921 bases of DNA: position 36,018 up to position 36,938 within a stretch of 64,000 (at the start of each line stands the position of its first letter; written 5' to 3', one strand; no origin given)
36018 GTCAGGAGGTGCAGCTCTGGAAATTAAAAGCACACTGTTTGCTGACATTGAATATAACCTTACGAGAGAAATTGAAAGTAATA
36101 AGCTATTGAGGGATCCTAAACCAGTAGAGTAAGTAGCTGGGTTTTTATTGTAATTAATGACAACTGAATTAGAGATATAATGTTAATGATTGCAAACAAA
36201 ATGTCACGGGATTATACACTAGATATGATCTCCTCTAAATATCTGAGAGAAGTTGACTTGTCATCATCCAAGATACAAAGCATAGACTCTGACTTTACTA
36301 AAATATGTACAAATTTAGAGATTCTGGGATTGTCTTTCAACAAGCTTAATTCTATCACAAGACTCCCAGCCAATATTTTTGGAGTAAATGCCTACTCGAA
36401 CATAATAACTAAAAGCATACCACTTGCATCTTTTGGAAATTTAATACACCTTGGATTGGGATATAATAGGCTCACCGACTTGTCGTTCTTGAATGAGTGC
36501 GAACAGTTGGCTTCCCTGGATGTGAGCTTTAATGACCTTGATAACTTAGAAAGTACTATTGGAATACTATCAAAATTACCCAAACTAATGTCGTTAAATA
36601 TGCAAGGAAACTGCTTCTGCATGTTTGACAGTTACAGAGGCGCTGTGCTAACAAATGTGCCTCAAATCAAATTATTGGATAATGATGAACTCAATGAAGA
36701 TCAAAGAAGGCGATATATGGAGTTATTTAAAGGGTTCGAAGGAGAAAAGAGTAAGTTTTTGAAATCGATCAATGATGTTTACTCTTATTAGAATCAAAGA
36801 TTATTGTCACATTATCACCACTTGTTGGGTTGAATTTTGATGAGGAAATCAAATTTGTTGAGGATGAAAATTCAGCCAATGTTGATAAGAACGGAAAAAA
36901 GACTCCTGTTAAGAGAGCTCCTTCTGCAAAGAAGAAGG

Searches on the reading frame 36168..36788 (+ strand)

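Call 22: search_protein_families(library=pfam, proteins=[window:36168-36788:+], max_evalue=0.01)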
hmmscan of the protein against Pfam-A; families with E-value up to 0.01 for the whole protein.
window:36168-36788:+ (207 aa): 6 families
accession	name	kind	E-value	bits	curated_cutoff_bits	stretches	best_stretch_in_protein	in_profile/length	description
PF12799.13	LRR_4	-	1.7e-12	47.6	27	2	91-128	2-43/44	Leucine Rich repeats (2 copies)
PF13855.12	LRR_8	-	4.5e-09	36.4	27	1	25-63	2-40/61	Leucine rich repeat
PF14580.12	LRR_9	-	3.4e-06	27.2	30.5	1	113-194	89-169/175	Leucine-rich repeat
PF24048.1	LRR_NXF1-5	-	3e-05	24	30.5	0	117-190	32-104/142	NXF1/2/3/5 leucine-rich repeat domain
PF13516.12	LRR_6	-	0.0029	18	23.4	0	23-37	2-16/24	Leucine Rich repeat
PF00560.39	LRR_1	-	0.0033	17.7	20.6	0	49-63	1-13/23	Leucine Rich Repeat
